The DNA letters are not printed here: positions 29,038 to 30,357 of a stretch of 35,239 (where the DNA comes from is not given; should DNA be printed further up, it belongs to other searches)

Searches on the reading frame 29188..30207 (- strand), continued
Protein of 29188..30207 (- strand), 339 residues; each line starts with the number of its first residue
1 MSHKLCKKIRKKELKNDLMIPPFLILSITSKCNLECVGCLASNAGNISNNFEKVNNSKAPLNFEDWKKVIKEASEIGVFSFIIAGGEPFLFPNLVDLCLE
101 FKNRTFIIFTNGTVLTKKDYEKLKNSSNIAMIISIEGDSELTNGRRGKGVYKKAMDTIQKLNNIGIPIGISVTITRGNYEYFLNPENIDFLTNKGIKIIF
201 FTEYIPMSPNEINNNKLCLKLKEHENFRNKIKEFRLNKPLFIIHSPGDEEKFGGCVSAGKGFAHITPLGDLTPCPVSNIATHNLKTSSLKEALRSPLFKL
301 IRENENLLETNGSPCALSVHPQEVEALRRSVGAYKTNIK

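Call 15: search_protein_families(library=ncbifam, proteins=[P0105, P0080, P0002, P0101], max_evalue=1e-10)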
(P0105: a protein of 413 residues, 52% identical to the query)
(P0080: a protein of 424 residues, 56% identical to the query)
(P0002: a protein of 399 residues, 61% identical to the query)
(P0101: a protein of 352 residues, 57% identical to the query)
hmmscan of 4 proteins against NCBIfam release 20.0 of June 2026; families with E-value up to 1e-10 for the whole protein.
P0105 (413 aa): 17 families
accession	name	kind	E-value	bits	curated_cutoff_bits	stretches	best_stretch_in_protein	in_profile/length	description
TIGR03962.1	mycofact_rSAM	equivalog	4.4e-15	55.7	265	1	53-225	2-167/339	mycofactocin radical SAM maturase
TIGR04546.1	rSAM_ahbC_deAc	equivalog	1.8e-14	53.4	650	1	63-222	39-191/390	12,18-didecarboxysiroheme deacetylase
TIGR04250.1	SCM_rSAM_ScmE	equivalog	2.8e-14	52.8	400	1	65-221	5-155/358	SynChlorMet cassette radical SAM/SPASM protein ScmE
NF049973.1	radical_Rv1681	equivalog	4.4e-14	52.2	380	1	72-218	81-221/326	Rv1681 family radical SAM protein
TIGR04545.1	rSAM_ahbD_hemeb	equivalog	9.3e-14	51.6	500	1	68-379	5-302/339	heme b synthase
TIGR04054.1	rSAM_NirJ1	equivalog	1.2e-13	50.5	650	1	43-223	19-189/387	putative heme d1 biosynthesis radical SAM protein NirJ1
TIGR04051.1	rSAM_NirJ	equivalog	2.6e-13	49.7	515.45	1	63-222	2-154/354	heme d1 biosynthesis radical SAM protein NirJ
NF050035.1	rSAM_WgK_link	exception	2.8e-13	49.6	650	1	62-220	8-160/367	radical SAM/SPASM peptide maturase WgkB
TIGR04055.1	rSAM_NirJ2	equivalog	3.1e-13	50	500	0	69-221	6-151/326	putative heme d1 biosynthesis radical SAM protein NirJ2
TIGR04084.1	rSAM_AF0577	subfamily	8.8e-13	47.9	225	1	69-218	3-140/347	TIGR04084 family radical SAM/SPASM domain-containing protein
TIGR04347.1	pseudo_SAM_Halo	equivalog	2e-12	47.1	525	1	62-239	37-205/390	TIGR04347 family pseudo-SAM/SPASM protein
NF045574.1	sacti_mat_StsB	exception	2.1e-12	46.6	625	1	66-223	99-248/466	StsB family radical SAM/SPASM domain sactipeptide maturase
NF033640.1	N_Twi_rSAM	subfamily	2.2e-12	46.8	170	0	50-224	98-288/398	twitch domain-containing radical SAM protein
TIGR04082.1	rSAM_for_selen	equivalog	6.5e-12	45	350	1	34-220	170-348/516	thio(seleno)oxazole modification radical SAM maturase SbtM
TIGR02109.1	PQQ_syn_pqqE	equivalog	1.3e-11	44.1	381.35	0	61-219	5-157/358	pyrroloquinoline quinone biosynthesis protein PqqE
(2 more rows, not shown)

P0080 (424 aa): 26 families (the best 25 are shown)
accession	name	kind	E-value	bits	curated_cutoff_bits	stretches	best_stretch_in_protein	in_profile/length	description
TIGR04054.1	rSAM_NirJ1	equivalog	8.3e-18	64.2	650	1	77-249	35-197/387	putative heme d1 biosynthesis radical SAM protein NirJ1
TIGR04051.1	rSAM_NirJ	equivalog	1.2e-16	60.7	515.45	1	78-237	2-154/354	heme d1 biosynthesis radical SAM protein NirJ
TIGR04545.1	rSAM_ahbD_hemeb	equivalog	1.7e-16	60.6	500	1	83-381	5-301/339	heme b synthase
NF050035.1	rSAM_WgK_link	exception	1.7e-16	60.2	650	1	77-247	8-172/367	radical SAM/SPASM peptide maturase WgkB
TIGR04546.1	rSAM_ahbC_deAc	equivalog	1.7e-16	60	650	1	78-237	39-191/390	12,18-didecarboxysiroheme deacetylase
TIGR03962.1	mycofact_rSAM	equivalog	4.4e-16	59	265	1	68-239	2-166/339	mycofactocin radical SAM maturase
NF049973.1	radical_Rv1681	equivalog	7.3e-16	58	380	1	87-235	81-223/326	Rv1681 family radical SAM protein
TIGR04055.1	rSAM_NirJ2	equivalog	1.2e-15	57.9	500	1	84-379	6-286/326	putative heme d1 biosynthesis radical SAM protein NirJ2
TIGR04347.1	pseudo_SAM_Halo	equivalog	1.4e-15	57.5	525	1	66-254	26-205/390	TIGR04347 family pseudo-SAM/SPASM protein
TIGR04251.1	SCM_rSAM_ScmF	equivalog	2.6e-15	56.7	400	1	83-237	9-160/353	SynChlorMet cassette radical SAM/SPASM protein ScmF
NF047865.1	rSAM_PapB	equivalog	2.9e-15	56.3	340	1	80-255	5-185/330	PapB family radical SAM/SPASM ranthipeptide maturase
NF045574.1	sacti_mat_StsB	exception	3.4e-15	55.8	625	1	83-254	101-265/466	StsB family radical SAM/SPASM domain sactipeptide maturase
TIGR04250.1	SCM_rSAM_ScmE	equivalog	4.5e-15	55.4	400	1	82-237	7-156/358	SynChlorMet cassette radical SAM/SPASM protein ScmE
TIGR04340.1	rSAM_ACGX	hypoth_equivalog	1.1e-14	54.4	400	1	83-403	8-324/341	radical SAM/SPASM domain protein, ACGX system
TIGR04053.2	TIGR04053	equivalog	2.1e-13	50.2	395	0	78-239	8-166/366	TIGR04053 family radical SAM/SPASM domain-containing protein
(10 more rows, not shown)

P0002 (399 aa): 26 families (the best 25 are shown)
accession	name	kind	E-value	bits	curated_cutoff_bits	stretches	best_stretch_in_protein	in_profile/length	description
TIGR03962.1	mycofact_rSAM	equivalog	4.9e-17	62.1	265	1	63-234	2-165/339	mycofactocin radical SAM maturase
TIGR04250.1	SCM_rSAM_ScmE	equivalog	5.3e-17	61.8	400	1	72-233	2-156/358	SynChlorMet cassette radical SAM/SPASM protein ScmE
NF050035.1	rSAM_WgK_link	exception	1.6e-16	60.3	650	1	70-244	6-173/367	radical SAM/SPASM peptide maturase WgkB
TIGR04084.1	rSAM_AF0577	subfamily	3e-16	59.3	225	1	79-230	3-141/347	TIGR04084 family radical SAM/SPASM domain-containing protein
TIGR04051.1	rSAM_NirJ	equivalog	1.3e-15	57.2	515.45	1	76-233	5-154/354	heme d1 biosynthesis radical SAM protein NirJ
TIGR04546.1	rSAM_ahbC_deAc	equivalog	4.8e-15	55.2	650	1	75-233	41-191/390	12,18-didecarboxysiroheme deacetylase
TIGR04054.1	rSAM_NirJ1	equivalog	8.5e-15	54.3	650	1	75-248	38-200/387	putative heme d1 biosynthesis radical SAM protein NirJ1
NF047865.1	rSAM_PapB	equivalog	1.1e-14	54.4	340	1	73-332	3-265/330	PapB family radical SAM/SPASM ranthipeptide maturase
TIGR03470.1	HpnH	equivalog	1.6e-14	53.6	225.05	1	48-229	3-173/318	adenosyl-hopene transferase HpnH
TIGR04347.1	pseudo_SAM_Halo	equivalog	5e-14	52.4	525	1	56-233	21-190/390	TIGR04347 family pseudo-SAM/SPASM protein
TIGR04055.1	rSAM_NirJ2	equivalog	7.9e-14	51.9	500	1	79-349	6-271/326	putative heme d1 biosynthesis radical SAM protein NirJ2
NF033640.1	N_Twi_rSAM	subfamily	1.1e-12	47.8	170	1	70-248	108-299/398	twitch domain-containing radical SAM protein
TIGR04545.1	rSAM_ahbD_hemeb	equivalog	1.4e-12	47.7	500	0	79-234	6-154/339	heme b synthase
TIGR04317.1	W_rSAM_matur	equivalog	1.6e-12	47.2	380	1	74-246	5-166/349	tungsten cofactor oxidoreductase radical SAM maturase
TIGR04163.1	rSAM_cobopep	equivalog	1.8e-12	46.8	375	1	53-251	42-242/428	peptide-modifying radical SAM enzyme CbpB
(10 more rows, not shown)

P0101 (352 aa): 32 families (the best 25 are shown)
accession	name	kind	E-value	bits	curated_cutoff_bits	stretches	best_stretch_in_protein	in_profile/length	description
TIGR04054.1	rSAM_NirJ1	equivalog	1.2e-20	73.5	650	1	44-212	35-199/387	putative heme d1 biosynthesis radical SAM protein NirJ1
TIGR04546.1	rSAM_ahbC_deAc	equivalog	2.1e-19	69.6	650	1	43-198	37-191/390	12,18-didecarboxysiroheme deacetylase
NF050035.1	rSAM_WgK_link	exception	1.4e-18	67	650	1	44-198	8-162/367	radical SAM/SPASM peptide maturase WgkB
TIGR04250.1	SCM_rSAM_ScmE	equivalog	7.1e-18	64.6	400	1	49-198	7-156/358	SynChlorMet cassette radical SAM/SPASM protein ScmE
TIGR04051.1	rSAM_NirJ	equivalog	2.9e-17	62.7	515.45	1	45-197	2-153/354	heme d1 biosynthesis radical SAM protein NirJ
TIGR04084.1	rSAM_AF0577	subfamily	3.8e-16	59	225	1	51-189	3-135/347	TIGR04084 family radical SAM/SPASM domain-containing protein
TIGR03962.1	mycofact_rSAM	equivalog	3.9e-16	59.1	265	1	35-319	2-295/339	mycofactocin radical SAM maturase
NF045574.1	sacti_mat_StsB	exception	4e-16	58.9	625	1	50-215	101-265/466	StsB family radical SAM/SPASM domain sactipeptide maturase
TIGR04545.1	rSAM_ahbD_hemeb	equivalog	9.4e-16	58.2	500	1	50-210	5-165/339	heme b synthase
TIGR02109.1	PQQ_syn_pqqE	equivalog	2.1e-15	56.5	381.35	1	42-304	4-277/358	pyrroloquinoline quinone biosynthesis protein PqqE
TIGR04403.1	rSAM_skfB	equivalog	2.5e-15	56.2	300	1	45-200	104-257/402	sporulation killing factor system radical SAM maturase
TIGR04251.1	SCM_rSAM_ScmF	equivalog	2.7e-15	56.6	400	1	50-197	9-159/353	SynChlorMet cassette radical SAM/SPASM protein ScmF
NF047865.1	rSAM_PapB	equivalog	2.8e-15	56.4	340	1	47-251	5-218/330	PapB family radical SAM/SPASM ranthipeptide maturase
TIGR03470.1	HpnH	equivalog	1.9e-14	53.4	225.05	1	28-260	11-240/318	adenosyl-hopene transferase HpnH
NF033640.1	N_Twi_rSAM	subfamily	2.2e-14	53.4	170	1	42-197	108-285/398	twitch domain-containing radical SAM protein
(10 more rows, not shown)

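Call 16: find_encoding_contigs(protein=P0080, flank=8000, max_places=2)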
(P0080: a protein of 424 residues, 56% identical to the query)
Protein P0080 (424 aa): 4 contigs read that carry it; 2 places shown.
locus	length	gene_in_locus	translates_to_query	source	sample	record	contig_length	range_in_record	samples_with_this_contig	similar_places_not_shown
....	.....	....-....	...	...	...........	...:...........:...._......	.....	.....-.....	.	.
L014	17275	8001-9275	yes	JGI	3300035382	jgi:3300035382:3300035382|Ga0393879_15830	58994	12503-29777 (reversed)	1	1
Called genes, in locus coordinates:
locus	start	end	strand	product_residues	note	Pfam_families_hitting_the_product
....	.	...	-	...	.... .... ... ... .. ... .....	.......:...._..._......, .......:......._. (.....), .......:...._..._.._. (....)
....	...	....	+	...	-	-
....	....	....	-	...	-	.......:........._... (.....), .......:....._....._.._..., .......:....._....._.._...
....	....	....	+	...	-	-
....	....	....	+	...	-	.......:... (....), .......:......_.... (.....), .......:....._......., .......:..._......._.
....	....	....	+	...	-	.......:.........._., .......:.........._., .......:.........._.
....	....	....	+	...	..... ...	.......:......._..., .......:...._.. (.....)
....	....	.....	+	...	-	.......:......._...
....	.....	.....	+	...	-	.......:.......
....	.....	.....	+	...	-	-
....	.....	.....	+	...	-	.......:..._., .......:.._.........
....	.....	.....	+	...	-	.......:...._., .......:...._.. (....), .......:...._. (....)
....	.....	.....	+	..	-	-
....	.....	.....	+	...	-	-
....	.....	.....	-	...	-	-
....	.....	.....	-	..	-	-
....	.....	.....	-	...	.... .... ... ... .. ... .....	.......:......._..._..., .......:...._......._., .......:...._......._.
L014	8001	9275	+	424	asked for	PF04055:Radical_SAM, PF13353:Fer4_12 (faint)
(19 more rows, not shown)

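Call 17: find_encoding_contigs(protein=P0101, flank=8000, max_places=2)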
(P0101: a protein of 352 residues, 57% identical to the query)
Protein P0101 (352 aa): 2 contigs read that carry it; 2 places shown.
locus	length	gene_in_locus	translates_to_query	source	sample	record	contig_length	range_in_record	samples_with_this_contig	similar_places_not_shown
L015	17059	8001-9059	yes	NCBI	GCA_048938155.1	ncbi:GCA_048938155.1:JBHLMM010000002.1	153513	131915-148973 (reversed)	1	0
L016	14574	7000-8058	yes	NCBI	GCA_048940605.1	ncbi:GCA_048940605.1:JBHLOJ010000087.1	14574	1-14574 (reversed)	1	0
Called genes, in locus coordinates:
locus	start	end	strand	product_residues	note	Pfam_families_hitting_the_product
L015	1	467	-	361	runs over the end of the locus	PF01208:URO-D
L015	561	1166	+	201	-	PF02245:Pur_DNA_glyco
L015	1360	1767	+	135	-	-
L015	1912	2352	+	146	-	-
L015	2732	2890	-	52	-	-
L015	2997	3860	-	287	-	-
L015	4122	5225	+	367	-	PF02615:Ldh_2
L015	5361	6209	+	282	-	PF00378:ECH_1, PF16113:ECH_2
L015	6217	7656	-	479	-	PF01545:Cation_efflux, PF16916:ZT_dimer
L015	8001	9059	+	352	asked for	PF13353:Fer4_12 (weak), PF04055:Radical_SAM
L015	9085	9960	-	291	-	PF02567:PhzC-PhzF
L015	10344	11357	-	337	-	PF00294:PfkB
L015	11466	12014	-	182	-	PF03357:Snf7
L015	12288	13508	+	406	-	PF04212:MIT, PF05496:RuvB_N (faint), PF00004:AAA, PF17862:AAA_lid_3, PF09336:Vps4_C (weak)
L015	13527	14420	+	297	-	PF05871:ESCRT-II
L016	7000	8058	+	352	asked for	PF13353:Fer4_12 (weak), PF04055:Radical_SAM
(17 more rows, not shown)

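Call 22: find_related_loci(query=A2, collection=genome_contigs, flank=6000)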
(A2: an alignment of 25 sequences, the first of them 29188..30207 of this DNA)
Query A2 (339 aa) in genome_contigs; peptide patterns used: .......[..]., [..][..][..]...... (x = any residue, [..] = any of these).
180 stretches matched a pattern; 170 encode a relative of the query (tblastn E <= 1e-3); the best 80 are kept; 80 distinct loci.
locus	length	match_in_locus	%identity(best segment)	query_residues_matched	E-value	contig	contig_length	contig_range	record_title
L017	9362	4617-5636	60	6-338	2e-135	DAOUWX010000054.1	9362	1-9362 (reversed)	MAG TPA_asm: Atribacterota bacterium isolate CSMAG_886 CSMAG_886_k141_2507_length_9362_cov_24.0000, whole genome shotgun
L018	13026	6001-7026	58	2-339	3e-133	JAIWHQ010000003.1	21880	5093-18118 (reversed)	MAG: Thermoplasmatota archaeon isolate JL_UM_3 NODE_121_length_21880_cov_0.346067, whole genome shotgun sequence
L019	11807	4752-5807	56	7-338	2e-133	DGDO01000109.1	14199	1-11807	MAG TPA_asm: Candidatus Atribacteria bacterium UBA3950 UBA3950_contig_6315, whole genome shotgun sequence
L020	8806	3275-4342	57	6-338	5e-133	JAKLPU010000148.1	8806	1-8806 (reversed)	MAG: Candidatus Atribacteria bacterium isolate bin N1.50 k141_244286, whole genome shotgun sequence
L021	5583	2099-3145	55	7-339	3e-133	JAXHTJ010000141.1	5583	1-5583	MAG: Halobacteriota archaeon isolate MAG21_tar_biofilm MAG21_143, whole genome shotgun sequence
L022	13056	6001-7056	57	7-339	3e-132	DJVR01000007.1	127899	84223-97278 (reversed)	MAG TPA_asm: Candidatus Atribacteria bacterium UBA6251 UBA6251_contig_29199, whole genome shotgun sequence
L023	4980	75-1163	55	6-339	2e-132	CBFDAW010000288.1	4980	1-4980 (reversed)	MAG TPA_asm: uncultured Thermoplasmata archaeon isolate SRR26215686_concoct_192 genome assembly, contig: ERZ25073477.180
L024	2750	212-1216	57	2-337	2e-135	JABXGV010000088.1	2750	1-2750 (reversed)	MAG: archaeon isolate H02S_Hermod_124 h02s_124_k137_1081138, whole genome shotgun sequence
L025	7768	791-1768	58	8-338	6e-128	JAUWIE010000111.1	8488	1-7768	MAG: Thermoplasmatota archaeon isolate CSMAG_2286 CSMAG_2286_k141_1211274_length_8488_cov_9.0000, whole genome shotgun s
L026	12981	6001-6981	57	2-337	4e-127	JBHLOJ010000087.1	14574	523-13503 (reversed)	MAG: Promethearchaeota archaeon isolate DZ3M.322 DZ3M.322@13446, whole genome shotgun sequence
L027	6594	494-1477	57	2-338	1e-126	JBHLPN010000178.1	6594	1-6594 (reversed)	MAG: Promethearchaeota archaeon isolate H2M.194 H2M.194@18171, whole genome shotgun sequence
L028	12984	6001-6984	58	2-338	2e-126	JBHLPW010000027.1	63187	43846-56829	MAG: Promethearchaeota archaeon isolate H3B.172 H3B.172@773, whole genome shotgun sequence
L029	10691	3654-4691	54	8-337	3e-126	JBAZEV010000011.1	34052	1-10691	MAG: Candidatus Bathyarchaeia archaeon isolate SO_2017_LW3_134 NODE_3056_length_34052_cov_1.089285_LW162_2017, whole gen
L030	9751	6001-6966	58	9-338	3e-126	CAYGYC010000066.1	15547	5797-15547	MAG TPA_asm: uncultured archaeon isolate ERP119294_co4_332 genome assembly, contig: NODE_3557_length_15547_cov_6.313775,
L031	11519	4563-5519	59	7-334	1e-125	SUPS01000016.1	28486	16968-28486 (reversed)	MAG: Candidatus Helarchaeota ASGARD archaeon Hel_GB_A NODE_1528_length_28486_cov_13.3103, whole genome shotgun sequence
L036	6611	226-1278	54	1-337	2e-125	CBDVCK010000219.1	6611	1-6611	MAG TPA_asm: uncultured Thermoplasmata archaeon isolate SRR22302367_concoct_124 genome assembly, contig: ERZ26661968.796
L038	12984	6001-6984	57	2-338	3e-125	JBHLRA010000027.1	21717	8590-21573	MAG: Candidatus Thorarchaeota archaeon isolate QM1B.7 QM1B.7@7652, whole genome shotgun sequence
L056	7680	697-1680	55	2-338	4e-121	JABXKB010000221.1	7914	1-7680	MAG: Promethearchaeota archaeon isolate Hel_238_bin13 contig-145_23009, whole genome shotgun sequence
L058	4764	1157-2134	55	2-336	1e-121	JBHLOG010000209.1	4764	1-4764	MAG: Promethearchaeota archaeon isolate DZ3M.289 DZ3M.289@79536, whole genome shotgun sequence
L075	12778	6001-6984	54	2-338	4e-121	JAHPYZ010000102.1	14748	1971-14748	MAG: Promethearchaeota archaeon isolate LW30_13 NODE_965_length_14748_cov_7.013544, whole genome shotgun sequence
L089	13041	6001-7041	49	6-338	6e-114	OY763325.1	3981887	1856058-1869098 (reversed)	MAG: uncultured Thermotogae bacterium isolate fcbefaaa-1511-4f39-b5ed-7dc52d8fa8ec genome assembly, chromosome: 1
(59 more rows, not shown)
